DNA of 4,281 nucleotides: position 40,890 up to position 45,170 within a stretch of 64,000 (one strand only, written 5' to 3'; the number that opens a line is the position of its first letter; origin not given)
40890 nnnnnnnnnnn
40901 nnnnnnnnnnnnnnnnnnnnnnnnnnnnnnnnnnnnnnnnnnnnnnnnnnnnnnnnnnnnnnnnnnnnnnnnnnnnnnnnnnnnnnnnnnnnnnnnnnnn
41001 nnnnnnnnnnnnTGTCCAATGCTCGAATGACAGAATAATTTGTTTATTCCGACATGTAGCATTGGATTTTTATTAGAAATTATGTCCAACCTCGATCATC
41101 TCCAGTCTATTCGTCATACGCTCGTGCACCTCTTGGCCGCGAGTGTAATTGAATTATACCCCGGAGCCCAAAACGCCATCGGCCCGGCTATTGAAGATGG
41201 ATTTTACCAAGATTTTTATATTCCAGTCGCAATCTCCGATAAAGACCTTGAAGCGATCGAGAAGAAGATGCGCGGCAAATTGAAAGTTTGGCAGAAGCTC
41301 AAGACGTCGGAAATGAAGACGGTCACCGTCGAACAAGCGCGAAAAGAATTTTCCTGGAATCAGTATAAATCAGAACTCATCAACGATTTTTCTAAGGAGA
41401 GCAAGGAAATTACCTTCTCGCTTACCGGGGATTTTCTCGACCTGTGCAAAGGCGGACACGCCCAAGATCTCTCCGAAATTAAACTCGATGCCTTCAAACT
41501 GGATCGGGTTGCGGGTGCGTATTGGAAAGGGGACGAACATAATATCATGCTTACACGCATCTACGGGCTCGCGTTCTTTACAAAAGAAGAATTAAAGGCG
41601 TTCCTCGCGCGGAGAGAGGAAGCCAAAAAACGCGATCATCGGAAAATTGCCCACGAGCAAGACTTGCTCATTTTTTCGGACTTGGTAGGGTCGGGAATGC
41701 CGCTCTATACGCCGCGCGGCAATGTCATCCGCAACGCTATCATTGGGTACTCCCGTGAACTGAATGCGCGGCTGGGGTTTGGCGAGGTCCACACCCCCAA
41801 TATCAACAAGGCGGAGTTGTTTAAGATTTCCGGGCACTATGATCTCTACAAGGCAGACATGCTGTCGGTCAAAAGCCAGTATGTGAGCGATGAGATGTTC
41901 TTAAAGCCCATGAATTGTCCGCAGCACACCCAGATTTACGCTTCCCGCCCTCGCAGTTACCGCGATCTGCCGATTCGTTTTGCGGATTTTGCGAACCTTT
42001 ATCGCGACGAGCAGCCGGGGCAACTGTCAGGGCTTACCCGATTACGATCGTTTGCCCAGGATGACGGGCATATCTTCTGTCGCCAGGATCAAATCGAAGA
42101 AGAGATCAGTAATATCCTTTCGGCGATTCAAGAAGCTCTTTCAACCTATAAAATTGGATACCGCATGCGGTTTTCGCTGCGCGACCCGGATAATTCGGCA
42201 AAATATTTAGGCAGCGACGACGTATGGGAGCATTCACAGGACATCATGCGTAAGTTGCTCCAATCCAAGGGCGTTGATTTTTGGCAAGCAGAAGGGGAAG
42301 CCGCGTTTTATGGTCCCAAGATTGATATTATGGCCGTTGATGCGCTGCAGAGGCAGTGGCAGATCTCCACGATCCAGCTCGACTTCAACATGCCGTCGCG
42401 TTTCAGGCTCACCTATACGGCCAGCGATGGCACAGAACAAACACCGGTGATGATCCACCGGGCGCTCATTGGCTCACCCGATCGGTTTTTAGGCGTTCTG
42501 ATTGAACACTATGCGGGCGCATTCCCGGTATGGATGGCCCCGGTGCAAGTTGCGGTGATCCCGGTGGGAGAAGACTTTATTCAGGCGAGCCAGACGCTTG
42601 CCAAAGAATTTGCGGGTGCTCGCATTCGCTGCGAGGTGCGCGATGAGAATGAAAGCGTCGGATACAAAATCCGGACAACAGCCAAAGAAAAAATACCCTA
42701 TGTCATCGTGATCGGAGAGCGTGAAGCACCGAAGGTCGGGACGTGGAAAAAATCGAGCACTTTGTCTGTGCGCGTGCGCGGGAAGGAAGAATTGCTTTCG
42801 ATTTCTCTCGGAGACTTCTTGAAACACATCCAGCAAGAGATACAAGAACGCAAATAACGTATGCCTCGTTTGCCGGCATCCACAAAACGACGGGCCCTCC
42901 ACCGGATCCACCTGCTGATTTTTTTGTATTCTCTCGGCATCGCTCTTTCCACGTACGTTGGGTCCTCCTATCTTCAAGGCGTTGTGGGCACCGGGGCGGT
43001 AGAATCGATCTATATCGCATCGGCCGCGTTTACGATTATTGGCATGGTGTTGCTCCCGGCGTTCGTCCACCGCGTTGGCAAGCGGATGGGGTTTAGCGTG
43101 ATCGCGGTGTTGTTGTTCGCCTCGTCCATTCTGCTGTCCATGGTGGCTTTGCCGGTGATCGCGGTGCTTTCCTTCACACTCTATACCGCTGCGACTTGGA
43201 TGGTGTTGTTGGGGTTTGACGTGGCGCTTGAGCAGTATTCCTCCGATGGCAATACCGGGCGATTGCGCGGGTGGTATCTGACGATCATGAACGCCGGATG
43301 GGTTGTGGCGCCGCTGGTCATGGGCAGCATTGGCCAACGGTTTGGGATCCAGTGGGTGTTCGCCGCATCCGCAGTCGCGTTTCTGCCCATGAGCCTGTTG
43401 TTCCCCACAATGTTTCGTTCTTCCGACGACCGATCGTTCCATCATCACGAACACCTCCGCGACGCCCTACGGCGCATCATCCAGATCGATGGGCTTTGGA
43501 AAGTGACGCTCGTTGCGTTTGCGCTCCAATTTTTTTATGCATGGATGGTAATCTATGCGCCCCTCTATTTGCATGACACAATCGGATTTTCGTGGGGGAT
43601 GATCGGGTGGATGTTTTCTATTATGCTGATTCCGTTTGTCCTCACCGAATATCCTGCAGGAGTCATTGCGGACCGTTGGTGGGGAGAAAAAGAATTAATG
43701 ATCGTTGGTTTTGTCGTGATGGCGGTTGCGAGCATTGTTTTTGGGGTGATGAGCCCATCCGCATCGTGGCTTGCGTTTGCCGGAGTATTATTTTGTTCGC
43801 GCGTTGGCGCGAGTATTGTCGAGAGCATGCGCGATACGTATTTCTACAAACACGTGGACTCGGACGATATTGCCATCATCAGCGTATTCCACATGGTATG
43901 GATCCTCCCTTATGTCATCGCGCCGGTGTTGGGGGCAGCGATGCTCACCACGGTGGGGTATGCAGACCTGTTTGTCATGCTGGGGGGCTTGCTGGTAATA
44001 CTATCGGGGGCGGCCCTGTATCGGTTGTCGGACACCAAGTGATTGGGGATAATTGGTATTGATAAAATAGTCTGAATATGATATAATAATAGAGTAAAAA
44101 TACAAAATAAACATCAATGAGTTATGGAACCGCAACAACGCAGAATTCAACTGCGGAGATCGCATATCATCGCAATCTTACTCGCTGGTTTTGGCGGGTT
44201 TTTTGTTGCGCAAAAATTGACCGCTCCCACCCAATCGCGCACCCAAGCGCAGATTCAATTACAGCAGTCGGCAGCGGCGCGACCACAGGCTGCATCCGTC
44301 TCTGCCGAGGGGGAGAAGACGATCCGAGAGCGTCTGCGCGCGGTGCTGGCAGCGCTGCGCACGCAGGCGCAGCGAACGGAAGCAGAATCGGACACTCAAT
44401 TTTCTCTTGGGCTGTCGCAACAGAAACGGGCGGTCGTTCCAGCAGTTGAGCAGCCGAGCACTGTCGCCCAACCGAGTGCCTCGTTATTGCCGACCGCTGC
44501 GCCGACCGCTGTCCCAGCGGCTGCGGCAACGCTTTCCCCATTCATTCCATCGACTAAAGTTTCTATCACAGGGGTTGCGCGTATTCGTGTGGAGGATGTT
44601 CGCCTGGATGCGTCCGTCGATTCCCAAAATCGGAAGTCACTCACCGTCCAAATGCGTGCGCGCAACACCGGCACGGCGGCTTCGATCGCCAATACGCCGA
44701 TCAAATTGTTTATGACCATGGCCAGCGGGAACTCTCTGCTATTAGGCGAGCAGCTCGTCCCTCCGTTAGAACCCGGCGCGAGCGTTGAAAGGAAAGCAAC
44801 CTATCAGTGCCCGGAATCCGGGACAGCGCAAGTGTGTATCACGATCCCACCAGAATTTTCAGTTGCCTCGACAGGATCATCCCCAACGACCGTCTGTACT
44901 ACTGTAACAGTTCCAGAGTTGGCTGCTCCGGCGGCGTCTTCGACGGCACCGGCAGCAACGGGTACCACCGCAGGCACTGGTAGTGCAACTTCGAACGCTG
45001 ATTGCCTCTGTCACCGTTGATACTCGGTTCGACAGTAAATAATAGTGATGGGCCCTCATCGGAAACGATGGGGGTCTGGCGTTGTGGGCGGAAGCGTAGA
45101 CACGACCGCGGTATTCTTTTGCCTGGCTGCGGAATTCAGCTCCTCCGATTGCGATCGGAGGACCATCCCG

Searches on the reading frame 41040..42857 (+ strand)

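Call 77: search_protein_families(library=pfam, proteins=[window:41040-42857:+])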
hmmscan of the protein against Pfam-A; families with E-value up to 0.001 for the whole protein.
window:41040-42857:+ (605 aa): 3 families
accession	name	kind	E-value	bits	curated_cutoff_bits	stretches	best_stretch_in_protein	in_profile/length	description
PF00587.30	tRNA-synt_2b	-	9.3e-44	150.1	29.3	1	283-491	8-179/179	tRNA synthetase class II core domain (G, H, P, S and T)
PF03129.25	HGTP_anticodon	-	4.1e-17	62.6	21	1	503-599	1-93/94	Anticodon binding domain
PF07973.19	tRNA_SAD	-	8.1e-06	26.2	24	1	130-175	7-44/44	Threonyl and Alanyl tRNA synthetase second additional domain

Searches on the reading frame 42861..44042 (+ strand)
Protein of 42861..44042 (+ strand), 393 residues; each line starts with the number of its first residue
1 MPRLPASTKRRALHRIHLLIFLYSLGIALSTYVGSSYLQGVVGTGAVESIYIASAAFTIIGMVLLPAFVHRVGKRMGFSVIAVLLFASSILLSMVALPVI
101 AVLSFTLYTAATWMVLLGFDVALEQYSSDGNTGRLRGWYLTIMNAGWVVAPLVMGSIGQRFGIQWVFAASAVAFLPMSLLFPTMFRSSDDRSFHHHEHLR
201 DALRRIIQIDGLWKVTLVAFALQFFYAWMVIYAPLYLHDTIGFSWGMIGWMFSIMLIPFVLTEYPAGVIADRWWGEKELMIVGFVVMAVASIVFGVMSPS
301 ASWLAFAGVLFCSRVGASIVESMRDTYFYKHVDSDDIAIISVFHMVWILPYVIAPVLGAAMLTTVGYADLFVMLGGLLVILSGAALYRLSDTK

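Call 104: search_protein_families(library=pfam, proteins=[window:42861-44042:+])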
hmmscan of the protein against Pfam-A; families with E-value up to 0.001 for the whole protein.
window:42861-44042:+ (393 aa): 1 family
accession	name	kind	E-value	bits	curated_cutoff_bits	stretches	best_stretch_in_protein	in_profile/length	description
PF07690.21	MFS_1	-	3.3e-24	85.9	33.4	2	217-386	3-171/347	Major Facilitator Superfamily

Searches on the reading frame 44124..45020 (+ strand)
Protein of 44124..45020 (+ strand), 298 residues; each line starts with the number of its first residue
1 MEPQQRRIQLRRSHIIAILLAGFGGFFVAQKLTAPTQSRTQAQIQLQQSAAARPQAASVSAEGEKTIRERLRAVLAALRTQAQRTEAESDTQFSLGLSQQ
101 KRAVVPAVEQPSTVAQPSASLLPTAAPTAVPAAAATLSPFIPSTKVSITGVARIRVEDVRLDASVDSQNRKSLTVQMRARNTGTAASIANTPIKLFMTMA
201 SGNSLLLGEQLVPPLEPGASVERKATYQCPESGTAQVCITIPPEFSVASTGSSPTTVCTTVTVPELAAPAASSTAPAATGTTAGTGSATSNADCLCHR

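Call 104: search_protein_families(library=pfam, proteins=[window:44124-45020:+])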
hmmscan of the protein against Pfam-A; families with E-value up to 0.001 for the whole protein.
window:44124-45020:+ (298 aa): 1 family
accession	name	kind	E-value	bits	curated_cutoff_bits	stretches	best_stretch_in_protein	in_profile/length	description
PF07705.17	CARDB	-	4.5e-05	24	22.7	0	168-244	16-86/101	CARDB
